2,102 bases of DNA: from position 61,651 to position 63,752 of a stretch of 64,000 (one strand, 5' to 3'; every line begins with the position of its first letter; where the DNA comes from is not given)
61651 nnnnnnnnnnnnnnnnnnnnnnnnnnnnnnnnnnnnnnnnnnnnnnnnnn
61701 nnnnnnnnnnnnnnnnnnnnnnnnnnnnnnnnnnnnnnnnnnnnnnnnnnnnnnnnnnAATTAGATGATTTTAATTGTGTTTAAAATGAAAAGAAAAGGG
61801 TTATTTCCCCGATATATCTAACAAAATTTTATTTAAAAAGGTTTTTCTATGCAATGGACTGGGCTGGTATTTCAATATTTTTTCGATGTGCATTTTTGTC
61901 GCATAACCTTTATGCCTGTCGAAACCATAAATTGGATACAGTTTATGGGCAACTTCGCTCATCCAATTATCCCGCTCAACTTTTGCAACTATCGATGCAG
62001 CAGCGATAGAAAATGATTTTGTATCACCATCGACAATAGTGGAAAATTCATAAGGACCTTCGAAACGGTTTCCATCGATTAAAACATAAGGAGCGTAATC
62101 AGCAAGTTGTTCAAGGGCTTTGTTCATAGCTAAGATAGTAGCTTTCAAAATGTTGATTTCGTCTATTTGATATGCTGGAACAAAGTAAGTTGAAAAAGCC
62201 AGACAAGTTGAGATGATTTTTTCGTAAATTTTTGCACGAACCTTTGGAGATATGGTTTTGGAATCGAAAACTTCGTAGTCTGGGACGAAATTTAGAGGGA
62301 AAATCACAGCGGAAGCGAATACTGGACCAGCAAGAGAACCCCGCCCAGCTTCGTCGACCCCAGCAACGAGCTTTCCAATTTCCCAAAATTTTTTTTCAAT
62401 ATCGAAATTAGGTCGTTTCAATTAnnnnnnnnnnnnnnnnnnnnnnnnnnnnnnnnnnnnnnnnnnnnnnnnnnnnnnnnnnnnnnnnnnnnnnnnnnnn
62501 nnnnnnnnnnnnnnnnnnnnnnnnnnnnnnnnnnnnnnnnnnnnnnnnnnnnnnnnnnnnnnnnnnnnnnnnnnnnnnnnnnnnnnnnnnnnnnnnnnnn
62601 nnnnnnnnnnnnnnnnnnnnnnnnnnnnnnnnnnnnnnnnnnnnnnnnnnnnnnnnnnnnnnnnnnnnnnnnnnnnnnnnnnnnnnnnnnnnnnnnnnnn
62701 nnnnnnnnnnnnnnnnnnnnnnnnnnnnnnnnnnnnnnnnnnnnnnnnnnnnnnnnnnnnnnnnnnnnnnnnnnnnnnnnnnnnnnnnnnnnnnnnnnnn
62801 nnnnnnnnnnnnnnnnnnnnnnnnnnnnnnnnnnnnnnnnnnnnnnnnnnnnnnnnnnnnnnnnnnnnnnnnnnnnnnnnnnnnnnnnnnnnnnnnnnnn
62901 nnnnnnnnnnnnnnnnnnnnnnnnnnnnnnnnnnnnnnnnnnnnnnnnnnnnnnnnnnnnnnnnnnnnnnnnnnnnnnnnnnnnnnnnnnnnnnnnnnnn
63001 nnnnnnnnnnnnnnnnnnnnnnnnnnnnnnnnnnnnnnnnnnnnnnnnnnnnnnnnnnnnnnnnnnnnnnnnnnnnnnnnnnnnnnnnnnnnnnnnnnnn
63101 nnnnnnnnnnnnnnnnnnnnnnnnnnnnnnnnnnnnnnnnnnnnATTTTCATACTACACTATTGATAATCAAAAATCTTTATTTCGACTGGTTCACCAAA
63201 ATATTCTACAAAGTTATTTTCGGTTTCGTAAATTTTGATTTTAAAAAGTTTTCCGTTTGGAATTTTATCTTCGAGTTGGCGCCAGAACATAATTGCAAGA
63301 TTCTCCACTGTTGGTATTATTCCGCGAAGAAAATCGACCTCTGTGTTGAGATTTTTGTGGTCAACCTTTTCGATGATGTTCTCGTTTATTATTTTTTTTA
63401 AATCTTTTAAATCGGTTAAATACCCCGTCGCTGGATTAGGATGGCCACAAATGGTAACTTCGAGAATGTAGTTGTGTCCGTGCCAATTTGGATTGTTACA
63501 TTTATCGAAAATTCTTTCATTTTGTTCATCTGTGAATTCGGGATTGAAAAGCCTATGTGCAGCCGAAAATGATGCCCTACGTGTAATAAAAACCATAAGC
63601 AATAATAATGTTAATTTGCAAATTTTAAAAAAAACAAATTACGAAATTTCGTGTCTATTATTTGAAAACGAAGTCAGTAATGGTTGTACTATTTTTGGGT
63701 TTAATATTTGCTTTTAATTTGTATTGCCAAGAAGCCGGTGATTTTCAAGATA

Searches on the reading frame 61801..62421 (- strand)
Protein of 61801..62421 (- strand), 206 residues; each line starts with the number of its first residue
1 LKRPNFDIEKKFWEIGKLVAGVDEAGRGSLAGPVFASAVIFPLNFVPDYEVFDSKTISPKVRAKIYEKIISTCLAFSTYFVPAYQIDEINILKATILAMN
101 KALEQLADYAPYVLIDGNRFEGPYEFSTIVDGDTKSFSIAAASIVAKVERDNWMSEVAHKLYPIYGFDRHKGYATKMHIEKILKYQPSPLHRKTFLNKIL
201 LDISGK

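Call 41: search_protein_families(library=pfam, proteins=[window:61801-62421:-], max_evalue=0.00001)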
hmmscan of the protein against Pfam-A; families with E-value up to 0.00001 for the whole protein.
window:61801-62421:- (206 aa): 1 family
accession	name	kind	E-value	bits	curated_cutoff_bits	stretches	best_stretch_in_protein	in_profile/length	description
PF01351.25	RNase_HII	-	1.9e-34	119.7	25.8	1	20-197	1-198/199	Ribonuclease HII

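Call 42: find_homologous_proteins(query=window:61801-62421:-, max_evalue=1e-40)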
Query window:61801-62421:- (206 aa): 1168 proteins with E <= 1e-40 among 8000 candidates; the best 120 are listed.
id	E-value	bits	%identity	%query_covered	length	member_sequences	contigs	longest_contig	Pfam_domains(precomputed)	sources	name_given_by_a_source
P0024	7.5e-133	459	100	100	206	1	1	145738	PF01351.26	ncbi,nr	ncbi:MAG: ribonuclease HII [Ignavibacteria bacterium]|nr:ribonuclease HII [Ignavibacteria bacterium]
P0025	1.1e-86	308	70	96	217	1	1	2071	PF01351.26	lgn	-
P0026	1.5e-83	298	66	96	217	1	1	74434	PF01351.26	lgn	-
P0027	6.8e-82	292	68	96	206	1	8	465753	PF01351.26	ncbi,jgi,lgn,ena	ncbi:MAG: ribonuclease HII [Candidatus Kapaibacteriota bacterium]|jgi:ribonuclease HII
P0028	2.9e-81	290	65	97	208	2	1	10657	PF01351.26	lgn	-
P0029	7.8e-81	289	66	97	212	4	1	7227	PF01351.26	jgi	-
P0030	1.1e-80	288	65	96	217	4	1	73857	PF01351.26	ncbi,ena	-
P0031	1.9e-80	288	65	96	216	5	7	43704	PF01351.26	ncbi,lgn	-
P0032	2.4e-79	284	65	97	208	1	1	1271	PF01351.26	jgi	jgi:ribonuclease HII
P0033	3.1e-76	274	62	97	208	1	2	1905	PF01351.26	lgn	-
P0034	5.3e-76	273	63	96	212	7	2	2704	PF01351.26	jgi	jgi:ribonuclease HII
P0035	9.8e-76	272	62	96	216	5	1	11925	PF01351.26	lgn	-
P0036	4.9e-74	267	62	97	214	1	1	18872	PF01351.26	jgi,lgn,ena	-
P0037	5.9e-74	266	61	96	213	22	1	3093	PF01351.26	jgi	-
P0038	1.8e-73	265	62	97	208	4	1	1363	PF01351.26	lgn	-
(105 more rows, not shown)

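Call 43: find_encoding_contigs(protein=P0024, flank=5000, max_places=3)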
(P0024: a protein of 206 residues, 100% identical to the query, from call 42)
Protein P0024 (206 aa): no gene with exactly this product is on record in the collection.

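Call 44: find_encoding_contigs(protein=P0027, flank=5000, max_places=2)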
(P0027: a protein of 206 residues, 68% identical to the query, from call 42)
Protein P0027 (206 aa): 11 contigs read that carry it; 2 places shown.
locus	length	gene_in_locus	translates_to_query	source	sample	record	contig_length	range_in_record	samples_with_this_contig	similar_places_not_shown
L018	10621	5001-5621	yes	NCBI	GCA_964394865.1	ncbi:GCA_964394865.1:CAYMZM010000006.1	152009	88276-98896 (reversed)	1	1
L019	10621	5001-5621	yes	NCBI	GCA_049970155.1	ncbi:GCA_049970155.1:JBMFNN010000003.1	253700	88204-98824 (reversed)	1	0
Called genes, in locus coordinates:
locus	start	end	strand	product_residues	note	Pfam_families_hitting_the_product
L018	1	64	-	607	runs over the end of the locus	PF07676:PD40 (weak), PF13620:CarboxypepD_reg (weak), PF00691:OmpA (weak)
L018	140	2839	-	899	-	PF19838:LptD_2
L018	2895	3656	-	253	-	PF14125:DUF4292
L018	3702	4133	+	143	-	PF01242:PTPS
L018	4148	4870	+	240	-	PF01227:GTP_cyclohydroI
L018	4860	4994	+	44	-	-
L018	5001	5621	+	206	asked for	PF01351:RNase_HII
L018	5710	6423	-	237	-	PF12950:TaqI_C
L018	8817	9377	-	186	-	PF01765:RRF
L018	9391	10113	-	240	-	PF00696:AA_kinase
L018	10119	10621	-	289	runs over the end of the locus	PF00889:EF_TS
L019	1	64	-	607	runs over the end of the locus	PF07676:PD40 (weak), PF13620:CarboxypepD_reg (weak), PF00691:OmpA (weak)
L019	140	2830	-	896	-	PF19838:LptD_2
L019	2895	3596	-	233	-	PF14125:DUF4292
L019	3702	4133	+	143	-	PF01242:PTPS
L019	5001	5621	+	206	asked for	PF01351:RNase_HII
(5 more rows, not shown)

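Call 45: find_encoding_contigs(protein=P0026, flank=5000, max_places=2)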
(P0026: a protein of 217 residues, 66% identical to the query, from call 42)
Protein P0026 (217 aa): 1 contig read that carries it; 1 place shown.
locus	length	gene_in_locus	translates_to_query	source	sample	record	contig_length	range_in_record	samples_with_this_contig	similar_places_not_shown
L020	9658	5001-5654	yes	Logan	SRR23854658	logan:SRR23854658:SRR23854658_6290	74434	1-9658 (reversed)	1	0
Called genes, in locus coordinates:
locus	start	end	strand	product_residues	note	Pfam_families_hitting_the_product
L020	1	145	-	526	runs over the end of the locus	PF04293:SpoVR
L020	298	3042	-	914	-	PF19838:LptD_2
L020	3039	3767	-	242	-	PF14125:DUF4292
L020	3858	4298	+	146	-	PF01242:PTPS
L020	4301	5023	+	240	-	PF01227:GTP_cyclohydroI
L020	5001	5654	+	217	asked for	PF01351:RNase_HII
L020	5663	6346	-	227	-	PF01066:CDP-OH_P_transf (weak)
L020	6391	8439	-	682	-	PF00691:OmpA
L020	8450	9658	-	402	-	?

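Call 57: list_cluster_members(proteins=[P0148, P0024])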
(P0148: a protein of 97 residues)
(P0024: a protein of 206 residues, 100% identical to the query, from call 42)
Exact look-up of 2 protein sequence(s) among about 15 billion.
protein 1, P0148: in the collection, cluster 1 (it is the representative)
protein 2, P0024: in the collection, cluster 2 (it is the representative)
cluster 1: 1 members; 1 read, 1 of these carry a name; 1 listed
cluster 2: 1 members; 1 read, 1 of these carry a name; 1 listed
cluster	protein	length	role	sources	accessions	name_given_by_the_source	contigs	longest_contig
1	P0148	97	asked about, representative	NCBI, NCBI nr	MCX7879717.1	MAG: hypothetical protein N2517_03560 [Ignavibacteria bacterium] | hypothetical protein [Ignavibacteria bacterium]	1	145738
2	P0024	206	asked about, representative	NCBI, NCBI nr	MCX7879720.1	MAG: ribonuclease HII [Ignavibacteria bacterium] | ribonuclease HII [Ignavibacteria bacterium]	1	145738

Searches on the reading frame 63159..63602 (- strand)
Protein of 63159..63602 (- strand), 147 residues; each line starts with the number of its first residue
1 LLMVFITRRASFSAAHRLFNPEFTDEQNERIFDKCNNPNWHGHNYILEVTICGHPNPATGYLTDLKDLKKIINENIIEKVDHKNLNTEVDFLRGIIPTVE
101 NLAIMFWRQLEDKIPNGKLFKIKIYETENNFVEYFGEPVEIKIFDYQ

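Call 41: search_protein_families(library=pfam, proteins=[window:63159-63602:-], max_evalue=0.00001)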
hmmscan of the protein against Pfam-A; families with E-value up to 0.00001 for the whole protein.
window:63159-63602:- (147 aa): 1 family
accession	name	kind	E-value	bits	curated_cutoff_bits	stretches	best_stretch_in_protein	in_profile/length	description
PF01242.24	PTPS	-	5.6e-35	120.4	22.4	1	6-136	2-120/121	6-pyruvoyl tetrahydropterin synthase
